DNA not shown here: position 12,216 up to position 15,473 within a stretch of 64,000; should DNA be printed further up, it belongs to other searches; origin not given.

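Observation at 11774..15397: Membrane-inserted KAP-type NTPase (985 aa) with a divergent 107-aa partner gene: candidate undescribed two-gene module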

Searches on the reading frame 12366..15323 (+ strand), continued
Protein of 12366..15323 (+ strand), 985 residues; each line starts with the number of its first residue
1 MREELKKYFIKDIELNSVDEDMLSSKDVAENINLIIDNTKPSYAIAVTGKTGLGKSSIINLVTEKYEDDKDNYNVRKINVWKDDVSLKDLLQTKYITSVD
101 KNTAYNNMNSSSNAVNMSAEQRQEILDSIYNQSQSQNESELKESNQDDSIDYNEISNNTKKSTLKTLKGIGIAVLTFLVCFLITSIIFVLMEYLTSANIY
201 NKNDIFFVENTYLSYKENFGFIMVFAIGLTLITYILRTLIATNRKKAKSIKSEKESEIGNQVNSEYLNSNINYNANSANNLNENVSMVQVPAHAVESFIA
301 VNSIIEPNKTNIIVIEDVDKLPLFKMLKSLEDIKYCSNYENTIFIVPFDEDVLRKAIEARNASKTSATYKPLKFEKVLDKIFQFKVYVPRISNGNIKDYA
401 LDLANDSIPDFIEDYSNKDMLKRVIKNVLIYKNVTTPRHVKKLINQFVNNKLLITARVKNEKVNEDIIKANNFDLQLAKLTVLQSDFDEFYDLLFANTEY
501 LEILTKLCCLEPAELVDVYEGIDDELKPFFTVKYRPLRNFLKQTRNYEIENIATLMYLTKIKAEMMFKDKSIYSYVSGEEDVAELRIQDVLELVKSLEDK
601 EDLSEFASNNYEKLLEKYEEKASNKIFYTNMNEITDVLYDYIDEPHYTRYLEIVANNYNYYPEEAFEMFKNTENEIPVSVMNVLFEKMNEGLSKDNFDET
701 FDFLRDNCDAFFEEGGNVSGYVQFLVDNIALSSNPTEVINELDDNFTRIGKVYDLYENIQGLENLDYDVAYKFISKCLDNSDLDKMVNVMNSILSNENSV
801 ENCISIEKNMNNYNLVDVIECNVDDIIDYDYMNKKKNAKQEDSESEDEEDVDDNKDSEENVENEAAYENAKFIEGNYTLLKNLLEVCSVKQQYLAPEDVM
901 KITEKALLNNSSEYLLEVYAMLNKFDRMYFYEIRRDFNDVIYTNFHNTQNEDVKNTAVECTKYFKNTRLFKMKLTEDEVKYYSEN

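Call 14: find_encoding_contigs(protein=P0061, flank=8000, max_places=2)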
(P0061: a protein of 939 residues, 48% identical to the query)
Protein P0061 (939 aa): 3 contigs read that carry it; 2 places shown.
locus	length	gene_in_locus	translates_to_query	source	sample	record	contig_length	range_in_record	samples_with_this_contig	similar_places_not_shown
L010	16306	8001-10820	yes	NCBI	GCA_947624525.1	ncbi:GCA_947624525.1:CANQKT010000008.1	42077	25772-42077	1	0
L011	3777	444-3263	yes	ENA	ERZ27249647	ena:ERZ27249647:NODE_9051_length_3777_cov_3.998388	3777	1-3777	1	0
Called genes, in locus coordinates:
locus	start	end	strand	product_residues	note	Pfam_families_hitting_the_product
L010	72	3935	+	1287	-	PF00580:UvrD-helicase, PF13087:AAA_12 (faint), PF13245:AAA_19, PF13361:UvrD_C, PF13538:UvrD_C_2 (faint), PF12705:PDDEXK_1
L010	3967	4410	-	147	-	PF03862:SpoVAC_SpoVAEB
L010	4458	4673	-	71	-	PF07311:Dodecin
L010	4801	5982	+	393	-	PF07907:YibE_F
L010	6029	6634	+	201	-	PF01330:RuvA_N, PF14520:HHH_5, PF00633:HHH (weak), PF21176:RecR_HhH (weak), PF07499:RuvA_C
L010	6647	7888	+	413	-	PF05496:RuvB_N, PF00158:Sigma54_activat (faint), PF00004:AAA, PF07728:AAA_5 (weak), PF13173:AAA_14, PF16193:AAA_assoc_2, PF21960:RCF1-5-like_lid (weak), PF12002:MgsA_C, +2 more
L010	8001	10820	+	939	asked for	PF07693:KAP_NTPase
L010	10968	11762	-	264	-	PF05582:Peptidase_U57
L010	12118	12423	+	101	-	PF06257:VEG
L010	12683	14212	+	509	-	PF12673:SipL, PF01476:LysM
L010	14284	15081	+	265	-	PF09560:Spore_YunB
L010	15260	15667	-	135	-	PF00380:Ribosomal_S9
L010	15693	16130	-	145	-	PF00572:Ribosomal_L13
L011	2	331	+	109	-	?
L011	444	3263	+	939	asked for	PF07693:KAP_NTPase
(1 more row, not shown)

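Call 15: find_encoding_contigs(protein=P0083, flank=8000, max_places=2)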
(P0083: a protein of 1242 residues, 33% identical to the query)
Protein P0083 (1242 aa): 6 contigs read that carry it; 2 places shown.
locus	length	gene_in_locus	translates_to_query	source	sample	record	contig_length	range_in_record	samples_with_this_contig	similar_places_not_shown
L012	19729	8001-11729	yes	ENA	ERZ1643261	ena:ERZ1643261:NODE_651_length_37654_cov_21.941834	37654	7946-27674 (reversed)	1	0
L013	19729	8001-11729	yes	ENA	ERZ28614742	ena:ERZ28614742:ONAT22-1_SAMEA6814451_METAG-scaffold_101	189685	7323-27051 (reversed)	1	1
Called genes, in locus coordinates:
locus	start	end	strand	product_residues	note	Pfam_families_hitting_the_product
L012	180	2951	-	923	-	PF04313:HSDR_N (weak), PF00270:DEAD, PF04851:ResIII, PF18766:SWI2_SNF2, PF00271:Helicase_C, PF08463:EcoEI_R_C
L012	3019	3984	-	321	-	PF10987:DUF2806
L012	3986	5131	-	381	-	PF01420:Methylase_S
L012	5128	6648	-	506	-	PF12161:HsdM_N, PF02384:N6_Mtase, PF01170:UPF0020, PF07669:Eco57I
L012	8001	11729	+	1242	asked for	PF07693:KAP_NTPase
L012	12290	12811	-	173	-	PF12844:HTH_19 (weak)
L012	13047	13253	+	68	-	-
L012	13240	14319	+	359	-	PF14657:Arm-DNA-bind_4, PF14659:Phage_int_SAM_3, PF00589:Phage_integrase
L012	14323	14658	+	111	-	PF21983:NikA-like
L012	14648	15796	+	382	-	PF13481:AAA_25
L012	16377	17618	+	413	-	PF01076:Mob_Pre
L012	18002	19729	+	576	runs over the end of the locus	PF12161:HsdM_N, PF02384:N6_Mtase, PF07669:Eco57I (weak)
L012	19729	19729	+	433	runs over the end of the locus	PF01420:Methylase_S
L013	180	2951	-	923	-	PF04313:HSDR_N (weak), PF00270:DEAD, PF04851:ResIII, PF18766:SWI2_SNF2, PF00271:Helicase_C, PF08463:EcoEI_R_C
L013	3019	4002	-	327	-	PF10987:DUF2806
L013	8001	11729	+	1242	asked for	PF07693:KAP_NTPase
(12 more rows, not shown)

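Call 29: search_solved_structures(query=A2, max_evalue=1)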
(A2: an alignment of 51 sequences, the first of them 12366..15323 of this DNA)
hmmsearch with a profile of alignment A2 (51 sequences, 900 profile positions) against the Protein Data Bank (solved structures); distinct sequences matched with E-value up to 1: 110 (the best 60 are shown).
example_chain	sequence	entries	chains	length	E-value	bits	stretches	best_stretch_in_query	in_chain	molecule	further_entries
4q7l_A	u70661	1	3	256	5.1e-05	24.8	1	34-99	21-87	Uncharacterized ABC transporter ATP-binding protein TM_0288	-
4q7m_B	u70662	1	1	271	5.7e-05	24.7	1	34-98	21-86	Uncharacterized ABC transporter ATP-binding protein TM_0288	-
6qv0_B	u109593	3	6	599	0.00012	23.6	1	34-95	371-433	Uncharacterized ABC transporter ATP-binding protein TM_0288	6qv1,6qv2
5eum_A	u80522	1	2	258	0.00023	22.7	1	46-93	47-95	Lipid A export ATP-binding/permease protein MsbA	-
3qf4_B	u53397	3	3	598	0.00031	22.2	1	34-95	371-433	Uncharacterized ABC transporter ATP-binding protein TM_0288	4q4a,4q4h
6quz_B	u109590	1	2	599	0.00032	22.2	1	34-95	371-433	Uncharacterized ABC transporter ATP-binding protein TM_0288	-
4q4j_B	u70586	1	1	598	0.00032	22.2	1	34-95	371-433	Uncharacterized ABC transporter ATP-binding protein TM_0288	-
8zq4_B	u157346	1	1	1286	0.00041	21.8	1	46-89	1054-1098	ABC transporter B family member 1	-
8zpx_B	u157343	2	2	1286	0.00041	21.8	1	46-89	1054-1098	ABC transporter B family member 1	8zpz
9juj_A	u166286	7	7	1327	0.00044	21.7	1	46-89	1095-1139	ABC transporter B family member 1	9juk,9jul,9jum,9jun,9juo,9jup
8t1p_D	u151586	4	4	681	0.0015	19.9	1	33-77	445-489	Probable multidrug resistance ABC transporter ATP-binding/permease protein YheH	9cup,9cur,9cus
7m33_D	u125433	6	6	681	0.0016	19.9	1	33-77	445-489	Probable multidrug resistance ABC transporter ATP-binding/permease protein YheH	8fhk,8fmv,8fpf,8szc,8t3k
9bd6_A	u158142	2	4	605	0.0018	19.7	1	41-84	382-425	ATP-dependent lipid A-core flippase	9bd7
4f4c_A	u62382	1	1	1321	0.0047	18.3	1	46-82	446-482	Multidrug resistance protein pgp-1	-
9n2q_A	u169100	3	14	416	0.005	18.2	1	38-64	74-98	Interferon inducible GTPase 1C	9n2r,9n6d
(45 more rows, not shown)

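Call 35: search_protein_families(library=pfam, proteins=[L005:3309-5654:+, L005:5635-6105:+, L005:6113-6481:+, L005:6503-7924:+, L003:6826-7233:-], max_evalue=0.01)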
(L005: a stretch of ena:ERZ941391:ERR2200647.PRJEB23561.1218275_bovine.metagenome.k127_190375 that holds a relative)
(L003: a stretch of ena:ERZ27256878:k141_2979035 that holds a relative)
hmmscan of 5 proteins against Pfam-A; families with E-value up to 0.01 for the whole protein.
L005:3309-5654:+ (781 aa): 5 families
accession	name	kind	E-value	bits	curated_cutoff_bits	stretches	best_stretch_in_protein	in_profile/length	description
PF07728.20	AAA_5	-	1.3e-05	25.6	22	1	368-526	2-139/139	AAA domain (dynein-related subfamily)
PF00004.35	AAA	-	9.3e-05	23.3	21.2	1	368-532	1-129/131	ATPase family associated with various cellular activities (AAA)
PF13191.12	AAA_16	-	0.00053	21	32.6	1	364-483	23-156/167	AAA ATPase domain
PF03193.22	RsgA_GTPase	-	0.0014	18.9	30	1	291-388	35-129/174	RsgA GTPase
PF01637.24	ATPase_2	-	0.0023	18.2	33.2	1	356-482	9-135/225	ATPase domain predominantly from Archaea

L005:5635-6105:+ (156 aa): 0 families

L005:6113-6481:+ (122 aa): 0 families

L005:6503-7924:+ (473 aa): 3 families
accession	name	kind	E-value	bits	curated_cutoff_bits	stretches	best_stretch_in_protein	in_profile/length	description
PF13203.12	DUF2201_N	-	1.1e-23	84.7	23.2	1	13-294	11-241/271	Putative metallopeptidase domain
PF18894.6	PhageMetallopep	-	0.0024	18.4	23.7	1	49-76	67-95/134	Putative phage metallopeptidase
PF01435.24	Peptidase_M48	-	0.0041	17.4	20.3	1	44-103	44-104/186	Peptidase family M48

L003:6826-7233:- (135 aa): 1 family
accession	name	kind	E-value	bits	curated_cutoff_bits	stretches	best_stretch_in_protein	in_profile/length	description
PF14897.12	EpsG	-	0.0038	16.9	30.1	1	5-70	164-232/326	EpsG family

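Call 48: predict_structure(alignment_id=A2)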
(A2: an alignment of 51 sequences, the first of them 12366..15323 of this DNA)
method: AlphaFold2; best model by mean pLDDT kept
length: 985 residues; sequences in the alignment: 51
mean_pLDDT: 78.6   pTM: 0.48
mean pLDDT of the five models: 78.6, 77.8, 76.9, 76.5, 75.4
residues with pLDDT >= 90: 382; 70-90: 396; 50-70: 66; < 50: 141
segments of 3 or more residues with pLDDT < 50: 1-3, 94-161, 247-302, 848-858
pLDDT, mean of each block of 10 residues (from residue 1): 63 59 72 87 86 78 84 84 69 41 28 32 42 31 30 39 65 85 88 75 73 86 86 79 53 34 29 30 28 27 66 86 83 81 89 84 72 83 83 71 87 88 93 84 92 87 82 91 94 89 91 86 89 91 89 82 71 84 86 87 92 93 91 93 93 94 92 88 93 92 93 92 95 95 92 94 93 95 92 94 95 94 91 77 51 48 72 88 95 94 92 93 94 93 92 92 91 89 85
secondary structure, 60 per line:
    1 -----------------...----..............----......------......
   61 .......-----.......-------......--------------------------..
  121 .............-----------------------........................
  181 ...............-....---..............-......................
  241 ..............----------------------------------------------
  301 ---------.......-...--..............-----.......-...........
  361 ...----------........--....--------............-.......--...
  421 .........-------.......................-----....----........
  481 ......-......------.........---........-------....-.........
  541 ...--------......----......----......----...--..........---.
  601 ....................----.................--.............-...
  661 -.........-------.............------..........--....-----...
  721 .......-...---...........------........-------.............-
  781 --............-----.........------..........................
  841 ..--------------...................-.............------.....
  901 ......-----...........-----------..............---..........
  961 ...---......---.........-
elements in order (helices of 4 or more, strands of 3 or more residues): H25-38 E43-48 H55-67 E73-79 H87-92 H119-133 H157-195 H197-200 H204-217 H219-254 E310-316 H323-336 E342-348 H350-363 H374-381 E384-387 H396-407 H409-415 H418-429 H437-459 H465-468 H473-486 H488-493 H500-508 H512-519 H527-530 H532-543 H552-557 H562-567 H572-577 H587-596 H600-620 H625-641 H644-656 H662-670 H678-690 H697-706 H709-712 H718-727 H735-745 H752-759 H767-779 H783-794 H800-808 H815-842 H857-875 H877-889 H896-906 H912-922 H934-947 H951-963 H967-972 H976-984

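Call 52: fold_search(model_id=the predicted structure, library=pdb)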
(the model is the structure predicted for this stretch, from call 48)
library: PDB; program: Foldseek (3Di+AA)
matches with E <= 10: 786; with E <= 0.001: 0
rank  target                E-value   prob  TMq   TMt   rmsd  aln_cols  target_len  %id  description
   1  6xte_A                2.3e-03  0.99  0.16  0.15  31.5       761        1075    9  Human karyopherin RanBP5 (isoform-1) (released 2020-04-22)
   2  4xri                  3.6e-03  0.98  0.16  0.18  29.0       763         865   10  Crystal Structure of Importin Beta in an Ammonium Sulfate Condition (released 2016-01-27)
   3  4a0c_B                8.2e-03  0.93  0.14  0.13  23.3       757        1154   10  Structure of the CAND1-CUL4B-RBX1 complex (released 2011-11-30)
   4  8cdj_D                9.2e-03  0.91  0.15  0.16  24.3       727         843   12  CAND1 b-hairpin++-SCF-SKP2 CAND1 rolling SCF engaged (released 2023-04-19)
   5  6xu2_A                9.6e-03  0.96  0.17  0.16  32.4       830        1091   11  Human karyopherin RanBP5 (isoform-3) (released 2020-04-22)
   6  4r11_A                1.0e-02  0.96  0.14  0.22  22.9       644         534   10  A conserved phosphorylation switch controls the interaction between cadherin and beta-catenin in vitro and in vivo (released 2015-04-29)
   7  4r11_C                1.1e-02  0.98  0.17  0.25  22.3       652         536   11  A conserved phosphorylation switch controls the interaction between cadherin and beta-catenin in vitro and in vivo (released 2015-04-29)
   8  9n73_LM               1.2e-02  0.93  0.17  0.12  22.8       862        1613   10  SSU processome maturation and disassembly, State G (released 2025-10-29)
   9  9ogb_A                1.2e-02  0.66  0.11  0.11  30.6       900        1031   11  Cryo-EM structure of human exportin-1 conjugated with selinexor and bound to yeast RAN-GTP and human ASB8-ELOB/C (released 2025-11-26)
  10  5me3_A                1.3e-02  0.90  0.15  0.15  22.3       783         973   10  Structure of the Scc2 C-terminus (released 2017-01-11)
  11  9n75_LM               1.4e-02  0.89  0.15  0.11  21.8       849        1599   11  SSU processome maturation and disassembly, State I (released 2025-11-05)
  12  7q4o_A                1.5e-02  0.72  0.13  0.14  31.0       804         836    9  Substrate-bound A-like U2 snRNP (released 2022-03-30)
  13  7dco_1                1.6e-02  0.89  0.14  0.15  31.8       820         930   11  Cryo-EM structure of the activated spliceosome (Bact complex) at an atomic resolution of 2.5 angstrom (released 2021-03-17)
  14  2h4m_B                1.7e-02  0.90  0.14  0.16  30.7       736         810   10  Karyopherin Beta2/Transportin-M9NLS (released 2006-10-24)
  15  8jal_B                1.7e-02  0.69  0.10  0.15  28.6       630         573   11  Structure of CRL2APPBP2 bound with RxxGP degron (dimer) (released 2023-10-18)
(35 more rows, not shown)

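Call 66: search_dna_similar(query=window:12366-15323:+, collection=phages, mode=protein, max_evalue=0.001, max_rows=10)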
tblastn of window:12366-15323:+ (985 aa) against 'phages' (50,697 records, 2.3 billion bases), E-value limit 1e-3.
No match.

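Call 67: search_dna_similar(query=window:12366-15323:+, collection=plasmids, mode=protein, max_evalue=0.001, max_rows=12)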
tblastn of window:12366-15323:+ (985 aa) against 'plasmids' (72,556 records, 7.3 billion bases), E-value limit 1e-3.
Records with a match: 1; places in all: 1; records where one place covers at least 80% of the query: 0.
Best place of each record, by identity: <60% 1.
By first word of the organism name: Mesorhizobium 1.
By predicted mobility (MOB-suite, as given by PLSDB): non-mobilizable 1.
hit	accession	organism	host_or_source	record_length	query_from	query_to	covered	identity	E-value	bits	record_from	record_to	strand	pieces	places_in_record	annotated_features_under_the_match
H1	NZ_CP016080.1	Mesorhizobium loti NZP2037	Lotus,cell culture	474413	312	492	18%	23.7%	1e-8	67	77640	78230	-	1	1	P-loop NTPase fold protein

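Call 69: find_encoding_contigs(protein=P0004, flank=8000, max_places=2)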
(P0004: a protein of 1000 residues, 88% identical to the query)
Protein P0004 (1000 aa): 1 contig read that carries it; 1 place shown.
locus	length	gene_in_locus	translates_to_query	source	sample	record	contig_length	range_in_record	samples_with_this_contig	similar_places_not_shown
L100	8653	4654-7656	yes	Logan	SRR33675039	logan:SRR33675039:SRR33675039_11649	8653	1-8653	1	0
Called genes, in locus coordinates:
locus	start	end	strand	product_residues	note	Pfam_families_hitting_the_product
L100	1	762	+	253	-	?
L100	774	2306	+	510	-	PF01943:Polysacc_synt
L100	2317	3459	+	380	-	PF12838:Fer4_7, PF13183:Fer4_8 (faint), PF13187:Fer4_9, PF13237:Fer4_10 (faint), PF14697:Fer4_21, PF12797:Fer4_2 (weak), PF00037:Fer4 (weak), PF04432:FrhB_FdhB_C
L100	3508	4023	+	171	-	PF09419:PGP_phosphatase (weak), PF00702:Hydrolase, PF13242:Hydrolase_like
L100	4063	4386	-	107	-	-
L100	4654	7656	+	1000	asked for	PF07693:KAP_NTPase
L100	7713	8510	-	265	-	PF05582:Peptidase_U57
